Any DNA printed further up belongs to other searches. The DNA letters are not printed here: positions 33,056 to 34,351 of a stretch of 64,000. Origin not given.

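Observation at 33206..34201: Family-4 uracil-DNA glycosylase fused to a NUDIX hydrolase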

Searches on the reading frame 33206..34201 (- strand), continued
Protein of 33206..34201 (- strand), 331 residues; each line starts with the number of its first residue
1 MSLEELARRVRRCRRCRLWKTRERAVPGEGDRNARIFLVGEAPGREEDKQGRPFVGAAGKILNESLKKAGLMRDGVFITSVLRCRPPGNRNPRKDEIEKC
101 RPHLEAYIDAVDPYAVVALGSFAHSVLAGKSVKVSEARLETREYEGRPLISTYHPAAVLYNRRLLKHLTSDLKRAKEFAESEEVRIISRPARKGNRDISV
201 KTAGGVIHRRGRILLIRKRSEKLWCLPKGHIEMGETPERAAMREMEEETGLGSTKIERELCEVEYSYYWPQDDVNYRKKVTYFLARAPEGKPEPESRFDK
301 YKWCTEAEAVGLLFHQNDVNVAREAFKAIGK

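Call 24: find_encoding_contigs(protein=P0286, flank=6000, max_places=2)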
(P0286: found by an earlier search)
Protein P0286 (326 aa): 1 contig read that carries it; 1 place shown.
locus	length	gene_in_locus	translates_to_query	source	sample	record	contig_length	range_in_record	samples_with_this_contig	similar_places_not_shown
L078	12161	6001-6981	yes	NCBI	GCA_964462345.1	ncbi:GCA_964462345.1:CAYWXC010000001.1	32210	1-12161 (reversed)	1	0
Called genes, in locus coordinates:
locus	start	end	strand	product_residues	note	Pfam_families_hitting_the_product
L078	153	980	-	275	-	PF00800:PDT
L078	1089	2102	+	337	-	PF00224:PK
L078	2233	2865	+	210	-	-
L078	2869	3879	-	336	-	-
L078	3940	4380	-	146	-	PF01951:Archease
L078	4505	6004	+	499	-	PF09721:Exosortase_EpsH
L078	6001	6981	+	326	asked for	PF00293:NUDIX, PF03167:UDG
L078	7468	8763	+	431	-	PF07690:MFS_1, PF12832:MFS_1_like, PF07690:MFS_1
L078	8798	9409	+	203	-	PF01871:AMMECR1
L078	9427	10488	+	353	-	PF00817:IMS, PF11798:IMS_HHH, PF11799:IMS_C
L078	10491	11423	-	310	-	PF00890:FAD_binding_2 (faint), PF01266:DAO (faint), PF03486:HI0933_like (faint), PF07992:Pyr_redox_2, PF13738:Pyr_redox_3, PF00070:Pyr_redox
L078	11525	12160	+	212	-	?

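Call 25: find_encoding_contigs(protein=P0288, flank=6000, max_places=2)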
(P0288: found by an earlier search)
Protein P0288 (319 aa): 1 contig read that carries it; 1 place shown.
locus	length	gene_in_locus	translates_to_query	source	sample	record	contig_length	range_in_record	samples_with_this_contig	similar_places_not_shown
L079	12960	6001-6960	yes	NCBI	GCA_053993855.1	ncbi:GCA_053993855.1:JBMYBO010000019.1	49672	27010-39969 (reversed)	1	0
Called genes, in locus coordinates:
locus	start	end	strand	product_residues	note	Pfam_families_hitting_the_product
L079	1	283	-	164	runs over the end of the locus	PF04079:SMC_ScpB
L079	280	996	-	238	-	PF02616:SMC_ScpA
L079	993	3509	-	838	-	PF02463:SMC_N, PF13175:AAA_15, PF13476:AAA_23, PF13555:AAA_29 (weak), PF13304:AAA_21, PF06470:SMC_hinge, PF13304:AAA_21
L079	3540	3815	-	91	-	PF04010:DUF357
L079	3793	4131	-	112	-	PF03819:MazG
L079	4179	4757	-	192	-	PF04893:Yip1 (weak)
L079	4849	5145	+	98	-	PF13744:HTH_37 (faint), PF09048:Cro (weak), PF01381:HTH_3 (faint), PF15943:YdaS_toxin (faint)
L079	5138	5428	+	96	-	PF01883:FeS_assembly_P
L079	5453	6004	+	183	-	PF01966:HD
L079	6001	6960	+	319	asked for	PF03167:UDG, PF00293:NUDIX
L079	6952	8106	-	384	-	PF04041:Glyco_hydro_130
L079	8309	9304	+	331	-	PF00156:Pribosyltran (weak)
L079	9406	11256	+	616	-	PF03485:Arg_tRNA_synt_N, PF00750:tRNA-synt_1d, PF05746:DALR_1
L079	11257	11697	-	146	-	-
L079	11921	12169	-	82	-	-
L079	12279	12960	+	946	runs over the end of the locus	PF00133:tRNA-synt_1, PF09334:tRNA-synt_1g (weak), PF13603:tRNA-synt_1_2, PF09334:tRNA-synt_1g, PF01406:tRNA-synt_1e (weak), PF08264:Anticodon_1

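Call 35: predict_structure(alignment_id=A1)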
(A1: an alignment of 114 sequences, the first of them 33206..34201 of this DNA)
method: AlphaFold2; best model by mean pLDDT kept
length: 331 residues; sequences in the alignment: 114
mean_pLDDT: 95.0   pTM: 0.86
mean pLDDT of the five models: 95.0, 94.5, 94.3, 93.9, 93.6
residues with pLDDT >= 90: 287; 70-90: 44; 50-70: 0; < 50: 0
segments of 3 or more residues with pLDDT < 50: none
pLDDT, mean of each block of 10 residues (from residue 1): 94 97 97 96 97 97 98 97 94 95 94 95 94 91 89 96 97 94 87 94 98 95 95 96 97 96 93 92 96 92 98 97 97 78
secondary structure, 60 per line:
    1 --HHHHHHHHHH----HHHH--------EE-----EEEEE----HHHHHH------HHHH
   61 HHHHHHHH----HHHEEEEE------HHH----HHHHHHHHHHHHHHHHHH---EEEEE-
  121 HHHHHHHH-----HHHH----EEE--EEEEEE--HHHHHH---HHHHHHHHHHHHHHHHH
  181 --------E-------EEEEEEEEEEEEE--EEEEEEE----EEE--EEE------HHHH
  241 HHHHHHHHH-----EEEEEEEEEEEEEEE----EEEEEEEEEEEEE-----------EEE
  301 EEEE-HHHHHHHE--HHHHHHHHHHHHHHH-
elements in order: H3-12 H17-20 E36-40 H45-50 H57-68 E76-80 H94-111 E115-119 H121-128 H134-137 E142-144 E147-152 H155-160 H164-180 E197-209 E212-218 E223-225 E228-230 H237-249 E255-269 E274-286 E298-304 H306-312 H316-330

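Call 39: fold_search(model_id=the predicted structure, library=pdb)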
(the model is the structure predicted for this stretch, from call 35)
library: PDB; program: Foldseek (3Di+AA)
matches with E <= 10: 810; with E <= 0.001: 576
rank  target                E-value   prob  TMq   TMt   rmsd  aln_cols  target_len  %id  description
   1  4zbx                  1.0e-21  1.00  0.52  0.87   2.0       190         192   45  Family 4 uracil-DNA glycosylase from Sulfolobus tokodaii (free form, X-ray wavelength=0.9000) (released 2015-09-09)
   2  4zby                  3.3e-21  1.00  0.52  0.86   2.1       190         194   45  Family 4 uracil-DNA glycosylase from Sulfolobus tokodaii (uracil complex form) (released 2015-09-09)
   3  1l9g                  5.9e-20  1.00  0.52  0.89   1.4       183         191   40  CRYSTAL STRUCTURE OF URACIL-DNA GLYCOSYLASE FROM T. MARITIMA (released 2003-05-27)
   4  1ui0                  7.1e-20  1.00  0.51  0.87   1.5       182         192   40  Crystal Structure Of Uracil-DNA Glycosylase From Thermus Thermophilus HB8 (released 2003-10-14)
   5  1ui1                  1.6e-19  1.00  0.51  0.89   1.5       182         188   40  Crystal Structure Of Uracil-DNA Glycosylase From Thermus Thermophilus HB8 (released 2003-10-14)
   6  1vk2                  2.1e-19  1.00  0.52  0.90   1.4       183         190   40  Crystal structure of Uracil-DNA glycosylase (TM0511) from Thermotoga maritima at 1.90 A resolution (released 2004-05-04)
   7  8iil                  3.0e-17  1.00  0.50  0.80   2.5       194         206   34  Complex form of MsmUdgX H109G mutant and uracil- obtained from uracil DNA (ttUtt) post its cleavage by MsmUdgX H109G (released 2023-06-21)
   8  6ajs                  7.0e-17  1.00  0.50  0.79   2.6       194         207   34  H109S mutant form of Uracil DNA glycosylase X. (released 2019-05-29)
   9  6ail                  7.4e-17  1.00  0.50  0.80   2.5       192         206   34  CRYSTAL STRUCTURE AT 1.3 ANGSTROMS RESOLUTION OF A NOVEL UDG, UdgX, FROM Mycobacterium smegmatis (released 2019-05-29)
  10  6iod_B                1.0e-16  1.00  0.51  0.85   1.6       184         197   34  The structure of UdgX in complex with single-stranded DNA (released 2019-07-31)
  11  8iis                  1.0e-16  1.00  0.50  0.76   2.5       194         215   34  MsmUdgX H109S/R184A double mutant (released 2023-06-21)
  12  6iob                  1.1e-16  1.00  0.50  0.77   2.8       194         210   34  The structure of the H109A mutant of UdgX in complex with uracil (released 2019-07-24)
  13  6l6s_B                1.3e-16  1.00  0.51  0.87   1.8       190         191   33  The structure of the UdgX mutant H109E crosslinked to single-stranded DNA (released 2020-11-04)
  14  6l6s_A                1.5e-16  1.00  0.50  0.79   2.6       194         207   34  The structure of the UdgX mutant H109E crosslinked to single-stranded DNA (released 2020-11-04)
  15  8iim                  1.9e-16  1.00  0.50  0.79   2.5       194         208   34  H109K mutant of uracil DNA glycosylase X (released 2023-06-21)
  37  3i7u_A                5.1e-14  1.00  0.37  0.87   1.9       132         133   35  Crystal structure of AP4A hydrolase (aq_158) from Aquifex aeolicus VF5 (released 2009-07-21)
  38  3i7u_C                1.3e-13  1.00  0.37  0.88   1.8       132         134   35  Crystal structure of AP4A hydrolase (aq_158) from Aquifex aeolicus VF5 (released 2009-07-21)
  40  1vc8_A                1.8e-11  1.00  0.35  0.88   1.7       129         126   34  Crystal Structure of a T.thermophilus HB8 Ap6A Hydrolase Ndx1-Ap6A Complex (released 2005-04-26)
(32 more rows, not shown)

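Call 42: find_homologous_proteins(query=A2, max_evalue=1e-10)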
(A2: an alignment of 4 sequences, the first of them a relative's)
Query A2 (4 sequences) (326 aa, profile of the alignment): 2336 proteins with E <= 1e-10 among 8000 candidates; the best 120 are listed.
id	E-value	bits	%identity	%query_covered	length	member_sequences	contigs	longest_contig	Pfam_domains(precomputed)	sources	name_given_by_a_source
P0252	3.6e-152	524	29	93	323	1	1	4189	PF03167.26,PF00293.35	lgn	-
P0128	2.2e-135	469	100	100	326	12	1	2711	PF03167.26,PF00293.35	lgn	-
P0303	1.4e-110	387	69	92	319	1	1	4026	PF03167.26,PF00293.35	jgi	jgi:uracil-DNA glycosylase family 4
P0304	2.6e-110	386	75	99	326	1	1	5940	PF03167.26,PF00293.35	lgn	-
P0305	3.8e-110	386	67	96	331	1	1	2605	PF03167.26,PF00293.35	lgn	-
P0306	8.4e-109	382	68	98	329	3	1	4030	PF03167.26,PF00293.35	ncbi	-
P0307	1.0e-108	381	70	96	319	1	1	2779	PF03167.26,PF00293.35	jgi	jgi:uracil-DNA glycosylase family 4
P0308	1.4e-108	381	68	97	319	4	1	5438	PF03167.26,PF00293.35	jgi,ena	jgi:DNA polymerase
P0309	3.2e-108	380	66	97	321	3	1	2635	PF03167.26,PF00293.35,PF14815.13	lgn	-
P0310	3.7e-108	379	67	97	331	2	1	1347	PF03167.26,PF22327.3,PF00293.35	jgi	jgi:DNA polymerase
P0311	8.5e-108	378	36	96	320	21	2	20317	PF03167.26,PF00293.35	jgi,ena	-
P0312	1.9e-107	377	65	97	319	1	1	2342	PF03167.26,PF00293.35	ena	-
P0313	2.3e-107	377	67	97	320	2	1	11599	PF03167.26,PF00293.35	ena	-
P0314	8.4e-107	375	65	97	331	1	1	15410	PF03167.26,PF00293.35,PF14815.13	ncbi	-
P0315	1.6e-104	367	66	97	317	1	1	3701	PF03167.26,PF00293.35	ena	-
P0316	2.3e-103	364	36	90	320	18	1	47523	PF03167.26,PF00293.35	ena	-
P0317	4.7e-103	363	61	97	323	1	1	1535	PF03167.26,PF00293.35,PF14815.13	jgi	jgi:DNA polymerase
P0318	2.4e-102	360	61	96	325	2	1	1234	PF03167.26,PF00293.35,PF14815.13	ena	-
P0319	3.9e-102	360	34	86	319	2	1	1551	PF03167.26,PF00293.35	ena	-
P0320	4.0e-102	360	65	99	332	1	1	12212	PF03167.26,PF00293.35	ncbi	-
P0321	4.8e-102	359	60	96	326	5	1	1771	PF03167.26,PF00293.35,PF14815.13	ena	-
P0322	5.9e-101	356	65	96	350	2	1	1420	PF03167.26,PF00293.35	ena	-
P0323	7.3e-101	355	66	99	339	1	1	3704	PF03167.26,PF00293.35,PF14815.13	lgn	-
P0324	3.1e-100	353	36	92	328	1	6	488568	PF03167.26,PF00293.35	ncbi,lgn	-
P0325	1.0e-99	352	33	94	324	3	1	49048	PF03167.26,PF00293.35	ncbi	ncbi:MAG: uracil-DNA glycosylase family protein [Candidatus Micrarchaeia archaeon]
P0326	1.2e-99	351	58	99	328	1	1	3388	PF03167.26,PF00293.35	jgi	jgi:DNA polymerase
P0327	2.5e-99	350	38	86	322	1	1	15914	PF03167.26,PF00293.35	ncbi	ncbi:MAG: uracil-DNA glycosylase family protein [Candidatus Micrarchaeia archaeon]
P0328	3.8e-99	350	35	90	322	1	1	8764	PF03167.26,PF00293.35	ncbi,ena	-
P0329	1.8e-98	348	38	88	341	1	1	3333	PF03167.26,PF00293.35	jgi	jgi:DNA polymerase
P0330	3.2e-97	343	35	86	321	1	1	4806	PF03167.26,PF00293.35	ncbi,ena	-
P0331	4.8e-97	343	62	96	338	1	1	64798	PF03167.26,PF00293.35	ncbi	ncbi:MAG: uracil-DNA glycosylase family protein [Candidatus Bathyarchaeota archaeon]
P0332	2.1e-96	341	63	86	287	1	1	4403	PF03167.26,PF00293.35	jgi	-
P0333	2.0e-95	338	63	99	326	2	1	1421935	PF03167.26,PF00293.35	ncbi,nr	ncbi:MAG: NUDIX domain-containing protein [Candidatus Bathyarchaeota archaeon]|nr:MAG: NUDIX domain-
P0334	2.7e-94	334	38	87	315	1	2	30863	PF03167.26,PF00293.35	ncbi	ncbi:MAG: uracil-DNA glycosylase family protein [Candidatus Micrarchaeia archaeon]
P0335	1.5e-93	331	33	92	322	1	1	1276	PF03167.26,PF00293.35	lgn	-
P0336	5.3e-88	313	57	83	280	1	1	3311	PF03167.26,PF00293.35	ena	-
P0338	2.5e-81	291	36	88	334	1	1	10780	PF03167.26,PF00293.35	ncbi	ncbi:MAG: uracil-DNA glycosylase family protein [Candidatus Micrarchaeaceae archaeon]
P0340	1.8e-77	279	68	58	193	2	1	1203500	PF03167.26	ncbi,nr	ncbi:MAG: uracil-DNA glycosylase [Candidatus Bathyarchaeota archaeon]|nr:MAG: uracil-DNA glycosylase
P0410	1.7e-70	256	42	58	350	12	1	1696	PF03167.26,PF00293.35,PF14815.13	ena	-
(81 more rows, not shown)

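Call 49: find_encoding_contigs(protein=P0290, flank=7000, max_places=1)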
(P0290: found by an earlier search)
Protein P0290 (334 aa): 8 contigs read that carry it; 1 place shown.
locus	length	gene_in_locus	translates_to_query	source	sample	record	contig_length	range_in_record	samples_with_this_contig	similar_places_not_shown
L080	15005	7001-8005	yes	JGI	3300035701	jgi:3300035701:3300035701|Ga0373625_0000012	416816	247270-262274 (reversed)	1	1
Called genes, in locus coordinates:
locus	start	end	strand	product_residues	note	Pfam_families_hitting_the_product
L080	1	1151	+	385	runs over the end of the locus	PF06849:DUF1246, PF06973:DUF1297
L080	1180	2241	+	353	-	PF01699:Na_Ca_ex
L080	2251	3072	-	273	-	PF06271:RDD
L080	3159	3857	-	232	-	PF01885:PTS_2-RNA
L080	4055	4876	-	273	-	PF04414:tRNA_deacylase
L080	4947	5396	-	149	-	-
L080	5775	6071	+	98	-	-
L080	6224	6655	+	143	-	-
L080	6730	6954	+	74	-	-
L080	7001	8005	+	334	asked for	PF03167:UDG, PF00293:NUDIX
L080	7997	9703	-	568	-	PF14716:HHH_8, PF00633:HHH (faint), PF14520:HHH_5, PF14791:DNA_pol_B_thumb, PF02811:PHP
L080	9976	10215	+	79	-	-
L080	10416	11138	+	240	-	PF01904:DUF72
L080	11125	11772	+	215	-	PF00156:Pribosyltran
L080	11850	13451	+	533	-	PF07088:GvpD_P-loop, PF06745:ATPase (weak), PF20440:GvpD_bR2 (faint)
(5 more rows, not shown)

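Call 50: find_encoding_contigs(protein=P0095, flank=7000, max_places=1)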
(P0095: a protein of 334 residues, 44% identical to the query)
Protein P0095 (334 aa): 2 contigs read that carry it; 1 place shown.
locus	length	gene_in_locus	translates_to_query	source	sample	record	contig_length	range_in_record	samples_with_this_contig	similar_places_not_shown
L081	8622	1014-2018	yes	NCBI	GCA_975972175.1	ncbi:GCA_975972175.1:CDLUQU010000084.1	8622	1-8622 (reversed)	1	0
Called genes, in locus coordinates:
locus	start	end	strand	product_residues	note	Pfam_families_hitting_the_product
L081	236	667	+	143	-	PF00011:HSP20 (faint)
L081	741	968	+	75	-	-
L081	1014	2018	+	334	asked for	PF03167:UDG, PF00293:NUDIX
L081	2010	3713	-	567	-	PF14716:HHH_8, PF14520:HHH_5, PF14791:DNA_pol_B_thumb, PF02811:PHP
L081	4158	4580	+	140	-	PF00156:Pribosyltran (weak)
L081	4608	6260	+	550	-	PF07088:GvpD_P-loop, PF06745:ATPase (weak), PF23442:DUF7125 (weak), PF20440:GvpD_bR2 (faint)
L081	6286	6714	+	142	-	PF12840:HTH_20 (weak)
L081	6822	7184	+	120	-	PF12840:HTH_20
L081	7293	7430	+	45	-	-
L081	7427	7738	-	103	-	-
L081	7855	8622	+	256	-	?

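Call 51: find_encoding_contigs(protein=P0061, flank=7000, max_places=1)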
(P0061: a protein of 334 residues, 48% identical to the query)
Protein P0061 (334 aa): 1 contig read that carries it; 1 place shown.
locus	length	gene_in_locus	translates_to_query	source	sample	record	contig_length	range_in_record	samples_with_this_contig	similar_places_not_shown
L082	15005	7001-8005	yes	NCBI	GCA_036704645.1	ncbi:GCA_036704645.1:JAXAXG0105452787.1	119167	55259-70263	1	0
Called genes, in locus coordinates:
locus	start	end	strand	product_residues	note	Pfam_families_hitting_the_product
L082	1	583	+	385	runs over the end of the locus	PF06849:DUF1246, PF06973:DUF1297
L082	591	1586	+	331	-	PF13243:SQHop_cyclase_C (faint)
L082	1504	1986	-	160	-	PF02627:CMD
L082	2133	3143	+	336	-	PF01699:Na_Ca_ex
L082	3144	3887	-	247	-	-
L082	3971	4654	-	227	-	PF01885:PTS_2-RNA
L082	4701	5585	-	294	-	PF04414:tRNA_deacylase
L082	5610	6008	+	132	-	-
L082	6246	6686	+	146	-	PF27746:Small_heat_shock_put (weak), PF00011:HSP20 (weak)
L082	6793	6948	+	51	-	-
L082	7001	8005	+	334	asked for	PF03167:UDG, PF00293:NUDIX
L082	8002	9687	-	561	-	PF14716:HHH_8, PF00633:HHH (faint), PF14520:HHH_5, PF14792:DNA_pol_B_palm (weak), PF14791:DNA_pol_B_thumb, PF02811:PHP (weak)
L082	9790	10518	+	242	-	PF01904:DUF72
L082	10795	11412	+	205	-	-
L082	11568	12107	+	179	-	-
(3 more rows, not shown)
